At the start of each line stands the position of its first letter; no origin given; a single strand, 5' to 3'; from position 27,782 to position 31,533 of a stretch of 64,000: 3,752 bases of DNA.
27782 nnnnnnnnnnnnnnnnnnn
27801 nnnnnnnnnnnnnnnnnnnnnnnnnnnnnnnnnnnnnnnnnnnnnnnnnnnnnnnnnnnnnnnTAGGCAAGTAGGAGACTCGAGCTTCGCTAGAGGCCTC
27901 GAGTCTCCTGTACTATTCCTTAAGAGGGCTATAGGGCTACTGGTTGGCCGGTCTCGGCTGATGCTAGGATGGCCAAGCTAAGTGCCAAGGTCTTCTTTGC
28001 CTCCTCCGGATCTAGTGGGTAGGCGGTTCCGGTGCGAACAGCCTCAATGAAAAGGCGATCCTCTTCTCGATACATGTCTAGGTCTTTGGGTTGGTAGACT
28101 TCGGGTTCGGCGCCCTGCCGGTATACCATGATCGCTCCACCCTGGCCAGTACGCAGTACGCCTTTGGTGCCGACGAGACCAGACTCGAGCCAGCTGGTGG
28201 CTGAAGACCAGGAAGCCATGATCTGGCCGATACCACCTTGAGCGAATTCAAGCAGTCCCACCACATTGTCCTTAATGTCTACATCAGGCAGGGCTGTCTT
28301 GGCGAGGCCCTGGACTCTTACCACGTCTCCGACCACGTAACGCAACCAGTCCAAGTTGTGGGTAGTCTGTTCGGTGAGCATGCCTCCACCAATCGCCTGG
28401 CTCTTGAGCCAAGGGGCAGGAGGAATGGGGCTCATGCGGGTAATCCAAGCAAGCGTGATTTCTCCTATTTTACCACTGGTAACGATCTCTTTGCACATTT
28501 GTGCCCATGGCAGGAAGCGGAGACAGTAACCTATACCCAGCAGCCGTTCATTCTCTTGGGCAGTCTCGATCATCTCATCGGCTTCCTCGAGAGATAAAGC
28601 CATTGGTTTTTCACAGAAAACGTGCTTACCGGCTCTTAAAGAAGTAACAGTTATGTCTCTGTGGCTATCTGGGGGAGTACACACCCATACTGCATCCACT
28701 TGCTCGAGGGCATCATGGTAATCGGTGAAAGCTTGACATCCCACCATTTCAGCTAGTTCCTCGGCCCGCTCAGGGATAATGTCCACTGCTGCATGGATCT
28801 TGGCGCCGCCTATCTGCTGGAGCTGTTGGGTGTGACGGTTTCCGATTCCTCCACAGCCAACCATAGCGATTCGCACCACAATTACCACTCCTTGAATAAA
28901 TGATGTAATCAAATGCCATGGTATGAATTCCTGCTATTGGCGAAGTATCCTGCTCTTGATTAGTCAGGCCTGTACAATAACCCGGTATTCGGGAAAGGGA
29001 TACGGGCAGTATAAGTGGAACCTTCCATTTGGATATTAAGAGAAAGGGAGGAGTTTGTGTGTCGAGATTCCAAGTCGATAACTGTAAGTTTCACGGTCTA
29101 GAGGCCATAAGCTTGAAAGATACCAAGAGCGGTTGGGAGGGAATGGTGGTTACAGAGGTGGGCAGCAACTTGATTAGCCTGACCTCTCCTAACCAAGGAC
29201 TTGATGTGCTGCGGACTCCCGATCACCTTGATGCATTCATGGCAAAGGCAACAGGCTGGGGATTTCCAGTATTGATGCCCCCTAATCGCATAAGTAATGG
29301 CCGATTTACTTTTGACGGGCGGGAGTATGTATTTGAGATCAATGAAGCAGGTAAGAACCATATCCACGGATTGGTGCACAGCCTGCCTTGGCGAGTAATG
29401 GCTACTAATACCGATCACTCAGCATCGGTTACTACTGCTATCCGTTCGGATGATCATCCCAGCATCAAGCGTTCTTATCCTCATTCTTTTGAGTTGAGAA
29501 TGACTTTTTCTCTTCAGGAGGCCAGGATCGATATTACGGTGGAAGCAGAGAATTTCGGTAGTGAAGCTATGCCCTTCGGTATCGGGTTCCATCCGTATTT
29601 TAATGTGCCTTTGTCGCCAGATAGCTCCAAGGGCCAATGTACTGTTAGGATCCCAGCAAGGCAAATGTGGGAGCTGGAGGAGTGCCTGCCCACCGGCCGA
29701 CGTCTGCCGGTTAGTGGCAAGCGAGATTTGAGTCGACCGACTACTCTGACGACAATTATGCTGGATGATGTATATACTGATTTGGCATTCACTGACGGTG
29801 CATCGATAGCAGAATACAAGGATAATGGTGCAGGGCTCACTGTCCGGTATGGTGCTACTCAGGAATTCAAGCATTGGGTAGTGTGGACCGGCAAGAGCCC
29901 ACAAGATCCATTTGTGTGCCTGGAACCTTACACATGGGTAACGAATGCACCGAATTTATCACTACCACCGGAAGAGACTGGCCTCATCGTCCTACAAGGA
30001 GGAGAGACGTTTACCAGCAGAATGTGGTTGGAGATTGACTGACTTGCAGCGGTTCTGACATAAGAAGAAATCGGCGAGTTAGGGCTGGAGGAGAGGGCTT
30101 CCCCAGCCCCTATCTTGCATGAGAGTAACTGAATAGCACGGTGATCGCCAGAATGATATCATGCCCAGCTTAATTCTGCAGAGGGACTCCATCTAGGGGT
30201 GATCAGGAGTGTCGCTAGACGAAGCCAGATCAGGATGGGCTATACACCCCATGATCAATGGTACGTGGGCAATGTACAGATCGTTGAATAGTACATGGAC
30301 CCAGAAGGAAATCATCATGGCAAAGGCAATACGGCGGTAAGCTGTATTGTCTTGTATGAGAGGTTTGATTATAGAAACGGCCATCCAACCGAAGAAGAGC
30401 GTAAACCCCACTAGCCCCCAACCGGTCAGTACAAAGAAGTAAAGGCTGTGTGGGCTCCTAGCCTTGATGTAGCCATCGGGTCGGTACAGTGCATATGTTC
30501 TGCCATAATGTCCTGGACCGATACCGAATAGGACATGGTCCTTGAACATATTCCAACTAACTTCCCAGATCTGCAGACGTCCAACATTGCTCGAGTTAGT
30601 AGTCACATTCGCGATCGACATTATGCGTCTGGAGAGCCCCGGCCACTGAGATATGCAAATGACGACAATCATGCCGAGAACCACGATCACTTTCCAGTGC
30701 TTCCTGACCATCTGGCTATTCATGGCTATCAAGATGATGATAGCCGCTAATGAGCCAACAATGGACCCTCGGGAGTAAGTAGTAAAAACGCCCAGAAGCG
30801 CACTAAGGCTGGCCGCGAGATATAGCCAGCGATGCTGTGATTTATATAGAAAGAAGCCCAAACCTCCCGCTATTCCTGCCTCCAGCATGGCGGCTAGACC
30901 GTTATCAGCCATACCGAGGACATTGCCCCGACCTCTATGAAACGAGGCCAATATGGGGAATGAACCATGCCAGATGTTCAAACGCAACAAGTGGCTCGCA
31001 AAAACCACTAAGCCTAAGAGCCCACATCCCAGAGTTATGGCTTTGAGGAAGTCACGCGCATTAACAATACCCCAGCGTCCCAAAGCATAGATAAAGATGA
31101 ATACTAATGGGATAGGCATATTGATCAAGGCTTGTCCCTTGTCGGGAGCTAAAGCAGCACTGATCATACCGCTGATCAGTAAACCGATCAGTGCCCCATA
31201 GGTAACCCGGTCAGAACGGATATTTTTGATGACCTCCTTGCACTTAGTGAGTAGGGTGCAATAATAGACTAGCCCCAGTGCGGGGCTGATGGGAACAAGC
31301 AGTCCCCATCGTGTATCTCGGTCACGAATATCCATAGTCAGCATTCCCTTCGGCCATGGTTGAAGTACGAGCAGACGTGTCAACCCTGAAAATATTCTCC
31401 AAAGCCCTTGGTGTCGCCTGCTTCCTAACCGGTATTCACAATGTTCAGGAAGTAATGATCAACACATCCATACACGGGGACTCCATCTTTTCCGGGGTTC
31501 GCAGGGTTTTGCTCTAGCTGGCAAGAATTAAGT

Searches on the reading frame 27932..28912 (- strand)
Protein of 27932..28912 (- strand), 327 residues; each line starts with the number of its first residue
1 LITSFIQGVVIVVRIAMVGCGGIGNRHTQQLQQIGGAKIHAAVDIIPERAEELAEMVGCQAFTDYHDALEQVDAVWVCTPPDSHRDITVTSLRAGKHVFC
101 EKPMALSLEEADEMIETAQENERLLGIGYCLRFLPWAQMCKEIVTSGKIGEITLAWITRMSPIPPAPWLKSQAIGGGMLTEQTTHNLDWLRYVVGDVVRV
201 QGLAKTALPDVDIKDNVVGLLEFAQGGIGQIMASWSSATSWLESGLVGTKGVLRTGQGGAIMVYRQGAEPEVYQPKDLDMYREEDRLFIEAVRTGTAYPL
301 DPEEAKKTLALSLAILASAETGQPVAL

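Call 92: search_protein_families(library=pfam, proteins=[window:27932-28912:-], max_evalue=0.00001)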
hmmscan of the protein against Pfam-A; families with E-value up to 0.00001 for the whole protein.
window:27932-28912:- (327 aa): 5 families
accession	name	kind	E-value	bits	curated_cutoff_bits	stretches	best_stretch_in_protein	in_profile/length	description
PF01408.29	GFO_IDH_MocA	-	3.2e-33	115.4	24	1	13-129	1-120/120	Oxidoreductase family, NAD-binding Rossmann fold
PF22725.1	GFO_IDH_MocA_C3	-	3.2e-23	82.5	27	1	138-253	2-123/124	GFO/IDH/MocA C-terminal domain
PF02894.22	GFO_IDH_MocA_C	-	1.8e-14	54.5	22.9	1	141-327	1-218/218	Oxidoreductase family, C-terminal alpha/beta domain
PF03447.22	NAD_binding_3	-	1.5e-06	29.3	24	1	19-122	1-110/116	Homoserine dehydrogenase, NAD binding domain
PF03807.23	F420_oxidored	-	3e-06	28.2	21.6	1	14-88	1-76/94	NADP oxidoreductase coenzyme F420-dependent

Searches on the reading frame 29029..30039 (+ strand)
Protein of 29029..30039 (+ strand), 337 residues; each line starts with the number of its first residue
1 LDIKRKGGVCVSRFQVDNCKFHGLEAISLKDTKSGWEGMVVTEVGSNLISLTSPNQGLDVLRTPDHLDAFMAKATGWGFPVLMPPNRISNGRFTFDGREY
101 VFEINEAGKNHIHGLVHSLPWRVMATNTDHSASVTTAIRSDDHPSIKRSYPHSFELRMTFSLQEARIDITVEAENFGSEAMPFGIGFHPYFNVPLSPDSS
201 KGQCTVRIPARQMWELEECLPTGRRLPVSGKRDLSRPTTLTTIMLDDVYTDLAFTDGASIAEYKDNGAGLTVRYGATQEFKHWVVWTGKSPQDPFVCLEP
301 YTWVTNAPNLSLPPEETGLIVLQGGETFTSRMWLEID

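Call 92: search_protein_families(library=pfam, proteins=[window:29029-30039:+], max_evalue=0.00001)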
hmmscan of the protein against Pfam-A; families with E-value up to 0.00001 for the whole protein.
window:29029-30039:+ (337 aa): 1 family
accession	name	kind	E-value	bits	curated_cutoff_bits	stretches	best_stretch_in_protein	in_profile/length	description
PF01263.26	Aldose_epim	-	2.8e-52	178.4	27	1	39-334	13-298/299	Aldose 1-epimerase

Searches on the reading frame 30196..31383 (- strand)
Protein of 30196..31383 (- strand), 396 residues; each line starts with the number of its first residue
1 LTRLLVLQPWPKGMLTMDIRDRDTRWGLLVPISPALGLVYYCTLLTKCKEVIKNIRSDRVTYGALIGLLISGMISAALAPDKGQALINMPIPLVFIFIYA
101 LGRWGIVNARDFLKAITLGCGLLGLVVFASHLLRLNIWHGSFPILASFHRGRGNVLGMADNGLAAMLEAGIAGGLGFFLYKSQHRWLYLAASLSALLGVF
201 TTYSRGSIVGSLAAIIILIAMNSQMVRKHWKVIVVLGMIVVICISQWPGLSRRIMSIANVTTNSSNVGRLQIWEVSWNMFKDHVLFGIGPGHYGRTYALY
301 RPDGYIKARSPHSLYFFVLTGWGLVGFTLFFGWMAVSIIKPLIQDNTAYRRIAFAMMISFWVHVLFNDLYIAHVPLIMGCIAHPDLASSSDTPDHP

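Call 92: search_protein_families(library=pfam, proteins=[window:30196-31383:-], max_evalue=0.00001)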
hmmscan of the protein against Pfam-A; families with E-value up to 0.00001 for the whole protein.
window:30196-31383:- (396 aa): 1 family
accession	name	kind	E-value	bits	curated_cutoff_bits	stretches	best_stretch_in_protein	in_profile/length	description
PF04932.20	Wzy_C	-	1.8e-23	83.4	31.7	1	191-331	2-149/149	O-Antigen ligase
